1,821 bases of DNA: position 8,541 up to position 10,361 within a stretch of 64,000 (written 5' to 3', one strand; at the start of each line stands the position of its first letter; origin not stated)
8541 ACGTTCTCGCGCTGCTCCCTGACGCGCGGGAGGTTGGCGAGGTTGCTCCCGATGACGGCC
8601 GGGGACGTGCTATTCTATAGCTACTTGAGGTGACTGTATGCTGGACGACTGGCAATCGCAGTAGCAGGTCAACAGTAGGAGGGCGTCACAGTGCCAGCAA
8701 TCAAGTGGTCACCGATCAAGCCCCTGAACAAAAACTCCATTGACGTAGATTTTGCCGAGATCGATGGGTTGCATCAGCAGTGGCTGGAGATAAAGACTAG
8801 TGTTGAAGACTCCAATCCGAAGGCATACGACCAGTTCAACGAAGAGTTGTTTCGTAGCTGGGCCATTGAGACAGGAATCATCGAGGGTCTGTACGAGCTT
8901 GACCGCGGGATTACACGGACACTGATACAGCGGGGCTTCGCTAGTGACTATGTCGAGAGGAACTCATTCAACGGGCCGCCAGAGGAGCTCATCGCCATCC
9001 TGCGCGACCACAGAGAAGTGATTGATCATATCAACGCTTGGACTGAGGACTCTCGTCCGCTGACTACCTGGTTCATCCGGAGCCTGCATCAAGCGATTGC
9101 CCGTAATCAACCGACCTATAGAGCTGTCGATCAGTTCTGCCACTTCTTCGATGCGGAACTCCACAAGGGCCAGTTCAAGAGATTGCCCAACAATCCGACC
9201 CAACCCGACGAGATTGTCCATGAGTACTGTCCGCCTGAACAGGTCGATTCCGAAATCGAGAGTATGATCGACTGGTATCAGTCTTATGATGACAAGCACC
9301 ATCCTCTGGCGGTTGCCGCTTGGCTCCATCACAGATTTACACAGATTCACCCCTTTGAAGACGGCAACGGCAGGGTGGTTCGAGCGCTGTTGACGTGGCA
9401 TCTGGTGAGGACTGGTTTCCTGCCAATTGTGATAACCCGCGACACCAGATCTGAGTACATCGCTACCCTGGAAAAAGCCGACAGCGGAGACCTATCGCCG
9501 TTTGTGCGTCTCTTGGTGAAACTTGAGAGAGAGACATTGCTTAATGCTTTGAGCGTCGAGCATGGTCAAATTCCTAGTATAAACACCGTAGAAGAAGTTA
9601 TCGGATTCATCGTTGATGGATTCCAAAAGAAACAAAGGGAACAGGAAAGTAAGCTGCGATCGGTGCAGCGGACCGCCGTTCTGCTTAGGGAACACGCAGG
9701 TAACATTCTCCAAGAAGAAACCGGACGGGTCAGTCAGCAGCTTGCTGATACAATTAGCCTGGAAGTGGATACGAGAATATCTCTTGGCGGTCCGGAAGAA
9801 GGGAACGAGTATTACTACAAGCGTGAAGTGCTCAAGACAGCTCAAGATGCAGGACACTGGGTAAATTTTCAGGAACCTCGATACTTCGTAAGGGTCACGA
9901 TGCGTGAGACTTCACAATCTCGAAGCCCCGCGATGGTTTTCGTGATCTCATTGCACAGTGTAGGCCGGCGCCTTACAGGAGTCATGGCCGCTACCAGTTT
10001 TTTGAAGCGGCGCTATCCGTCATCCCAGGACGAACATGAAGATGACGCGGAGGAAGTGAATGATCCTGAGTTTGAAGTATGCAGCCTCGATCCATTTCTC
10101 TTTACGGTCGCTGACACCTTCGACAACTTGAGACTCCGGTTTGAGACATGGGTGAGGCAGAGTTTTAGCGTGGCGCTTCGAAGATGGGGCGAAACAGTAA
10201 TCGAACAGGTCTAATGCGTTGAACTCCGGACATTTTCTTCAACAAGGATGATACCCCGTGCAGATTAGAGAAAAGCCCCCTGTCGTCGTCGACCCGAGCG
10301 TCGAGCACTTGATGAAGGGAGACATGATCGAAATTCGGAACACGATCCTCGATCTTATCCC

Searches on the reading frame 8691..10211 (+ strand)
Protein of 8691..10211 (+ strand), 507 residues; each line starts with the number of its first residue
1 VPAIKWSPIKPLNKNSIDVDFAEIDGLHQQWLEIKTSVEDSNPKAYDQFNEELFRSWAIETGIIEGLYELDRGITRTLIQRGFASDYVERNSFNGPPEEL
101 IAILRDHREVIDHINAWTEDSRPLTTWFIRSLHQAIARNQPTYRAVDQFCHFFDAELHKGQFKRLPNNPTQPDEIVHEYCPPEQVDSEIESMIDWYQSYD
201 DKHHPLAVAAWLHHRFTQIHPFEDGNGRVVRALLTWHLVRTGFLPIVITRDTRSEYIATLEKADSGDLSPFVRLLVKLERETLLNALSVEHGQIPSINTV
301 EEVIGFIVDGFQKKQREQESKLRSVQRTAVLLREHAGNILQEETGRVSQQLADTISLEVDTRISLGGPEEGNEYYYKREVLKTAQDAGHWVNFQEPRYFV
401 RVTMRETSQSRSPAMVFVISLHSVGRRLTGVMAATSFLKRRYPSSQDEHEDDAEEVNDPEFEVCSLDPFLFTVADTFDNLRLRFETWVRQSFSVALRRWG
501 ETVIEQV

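Call 63: search_protein_families(library=pfam, proteins=[window:8691-10211:+], max_evalue=0.01)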
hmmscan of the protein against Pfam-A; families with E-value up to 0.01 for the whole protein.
window:8691-10211:+ (507 aa): 1 family
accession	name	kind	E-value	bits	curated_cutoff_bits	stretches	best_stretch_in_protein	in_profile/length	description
PF02661.23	Fic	-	3.4e-19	69.9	24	1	124-238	2-93/93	Fic/DOC family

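Call 64: search_protein_families(library=padloc, proteins=[window:8691-10211:+], max_evalue=0.00001)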
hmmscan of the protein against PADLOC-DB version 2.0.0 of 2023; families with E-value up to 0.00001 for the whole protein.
window:8691-10211:+ (507 aa): 7 families
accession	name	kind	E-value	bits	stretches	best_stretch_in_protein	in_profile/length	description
PDLC03963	SoFic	-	4e-22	77.1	1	107-288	91-269/361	-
PDLC04836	PDC-S04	-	4.9e-22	76.3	1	106-266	73-215/244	-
PDLC04840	PDC-S04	-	2.2e-21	74.6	1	158-281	93-217/227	-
PDLC04837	PDC-S04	-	4.2e-18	63.5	1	154-279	105-224/234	-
PDLC04966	PDC-S24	-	5.3e-12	43.3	1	175-245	272-343/497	-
PDLC04839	PDC-S04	-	2.5e-11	41.6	1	200-275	121-198/205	-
PDLC04838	PDC-S04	-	1.1e-08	33.1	1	178-277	97-200/209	-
